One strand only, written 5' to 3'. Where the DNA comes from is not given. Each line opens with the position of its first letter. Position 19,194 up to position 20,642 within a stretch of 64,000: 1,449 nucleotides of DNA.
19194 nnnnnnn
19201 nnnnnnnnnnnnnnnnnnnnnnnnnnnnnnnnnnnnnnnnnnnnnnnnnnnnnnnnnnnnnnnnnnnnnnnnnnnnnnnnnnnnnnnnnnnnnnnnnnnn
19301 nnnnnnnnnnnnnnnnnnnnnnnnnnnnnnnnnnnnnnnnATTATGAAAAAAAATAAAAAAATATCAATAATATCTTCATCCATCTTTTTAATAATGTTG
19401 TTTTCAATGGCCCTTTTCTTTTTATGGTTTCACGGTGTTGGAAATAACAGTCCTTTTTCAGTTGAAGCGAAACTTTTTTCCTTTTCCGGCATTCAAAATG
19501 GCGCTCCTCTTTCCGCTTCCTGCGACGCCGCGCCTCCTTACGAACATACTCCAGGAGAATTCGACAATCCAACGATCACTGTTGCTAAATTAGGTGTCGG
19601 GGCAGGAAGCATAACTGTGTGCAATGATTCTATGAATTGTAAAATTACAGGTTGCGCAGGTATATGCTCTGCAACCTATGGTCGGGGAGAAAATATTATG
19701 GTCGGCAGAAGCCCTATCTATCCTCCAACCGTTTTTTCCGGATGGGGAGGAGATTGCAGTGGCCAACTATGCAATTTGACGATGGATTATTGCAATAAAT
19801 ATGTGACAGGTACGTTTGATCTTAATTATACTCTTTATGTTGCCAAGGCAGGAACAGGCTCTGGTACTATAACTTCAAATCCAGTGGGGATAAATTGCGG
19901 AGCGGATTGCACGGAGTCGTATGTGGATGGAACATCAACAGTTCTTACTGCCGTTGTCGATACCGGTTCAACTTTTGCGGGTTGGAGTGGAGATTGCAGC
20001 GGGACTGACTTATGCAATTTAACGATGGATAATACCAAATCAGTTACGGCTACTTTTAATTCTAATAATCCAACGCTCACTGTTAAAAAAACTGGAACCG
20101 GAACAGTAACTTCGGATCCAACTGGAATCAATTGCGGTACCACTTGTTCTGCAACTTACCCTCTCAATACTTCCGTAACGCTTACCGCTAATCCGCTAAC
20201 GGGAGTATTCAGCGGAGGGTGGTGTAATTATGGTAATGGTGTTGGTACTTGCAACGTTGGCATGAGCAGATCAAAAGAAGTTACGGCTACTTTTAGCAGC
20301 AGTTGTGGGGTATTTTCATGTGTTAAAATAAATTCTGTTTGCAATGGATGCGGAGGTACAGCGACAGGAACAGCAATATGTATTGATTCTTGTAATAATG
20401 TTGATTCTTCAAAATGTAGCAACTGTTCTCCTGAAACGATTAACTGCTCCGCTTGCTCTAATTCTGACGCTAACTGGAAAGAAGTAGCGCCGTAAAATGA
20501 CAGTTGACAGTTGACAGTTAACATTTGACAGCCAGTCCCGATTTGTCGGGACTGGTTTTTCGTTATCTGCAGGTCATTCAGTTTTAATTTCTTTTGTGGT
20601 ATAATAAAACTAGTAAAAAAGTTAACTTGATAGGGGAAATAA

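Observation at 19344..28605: Three paralogous Cys-rich surface proteins end with an identical extreme C-terminal motif NWKE(V/I)AP-stop: a candidate new C-terminal sorting or processing signal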

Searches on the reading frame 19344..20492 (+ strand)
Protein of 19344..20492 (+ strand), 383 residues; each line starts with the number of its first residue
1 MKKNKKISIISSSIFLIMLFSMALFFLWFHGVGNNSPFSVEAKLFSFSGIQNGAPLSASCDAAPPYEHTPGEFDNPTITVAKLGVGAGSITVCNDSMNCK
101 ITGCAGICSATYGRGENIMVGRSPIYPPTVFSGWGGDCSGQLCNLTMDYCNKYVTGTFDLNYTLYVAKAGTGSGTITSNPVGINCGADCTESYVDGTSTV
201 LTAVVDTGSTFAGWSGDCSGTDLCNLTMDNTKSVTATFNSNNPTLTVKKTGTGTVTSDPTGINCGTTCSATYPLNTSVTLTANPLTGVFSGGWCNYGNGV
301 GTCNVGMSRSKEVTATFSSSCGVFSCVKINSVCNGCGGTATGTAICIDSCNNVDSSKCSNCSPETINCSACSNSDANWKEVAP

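Call 3: search_protein_families(library=ncbifam, proteins=[window:19344-20492:+], max_evalue=0.1)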
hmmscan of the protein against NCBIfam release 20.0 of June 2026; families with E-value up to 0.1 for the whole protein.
window:19344-20492:+ (383 aa): 1 family
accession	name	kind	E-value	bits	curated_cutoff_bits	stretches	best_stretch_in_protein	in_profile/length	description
TIGR02543.1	List_Bact_rpt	repeat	0.0095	16.3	20.95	1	207-241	4-43/44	TIGR02543 family repeat protein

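Call 4: search_protein_families(library=pfam, proteins=[window:19344-20492:+], max_evalue=0.1)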
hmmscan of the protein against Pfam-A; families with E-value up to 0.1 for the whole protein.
window:19344-20492:+ (383 aa): 2 families
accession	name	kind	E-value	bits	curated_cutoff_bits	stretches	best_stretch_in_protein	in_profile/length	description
PF18998.6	Flg_new_2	-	1.4e-14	54.2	23.6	1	170-241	7-72/73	Divergent InlB B-repeat domain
PF07016.16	CRAM_rpt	-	0.067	13.4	19.8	1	216-227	8-19/22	Cysteine-rich acidic integral membrane protein precursor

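Call 10: find_encoding_contigs(protein=window:19344-20492:+, flank=10000, max_places=6)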
Protein window:19344-20492:+ (383 aa): no gene with exactly this product is on record in the collection.

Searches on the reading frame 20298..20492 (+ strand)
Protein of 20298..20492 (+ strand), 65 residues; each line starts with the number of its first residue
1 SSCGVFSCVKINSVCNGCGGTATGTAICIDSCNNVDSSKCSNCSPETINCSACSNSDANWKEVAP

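Call 9: find_homologous_proteins(query=A1, max_evalue=10)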
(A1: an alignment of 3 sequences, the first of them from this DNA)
Query A1 (3 sequences): 16 candidates shared short words with the query, none scored E <= 10.

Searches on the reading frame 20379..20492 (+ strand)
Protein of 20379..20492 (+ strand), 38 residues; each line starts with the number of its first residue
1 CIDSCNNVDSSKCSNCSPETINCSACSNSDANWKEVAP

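Call 80: search_protein_families(library=ncbifam, proteins=[window:20379-20492:+], max_evalue=10)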
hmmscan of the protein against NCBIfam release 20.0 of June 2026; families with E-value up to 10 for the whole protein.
seq(38 aa): 0 families
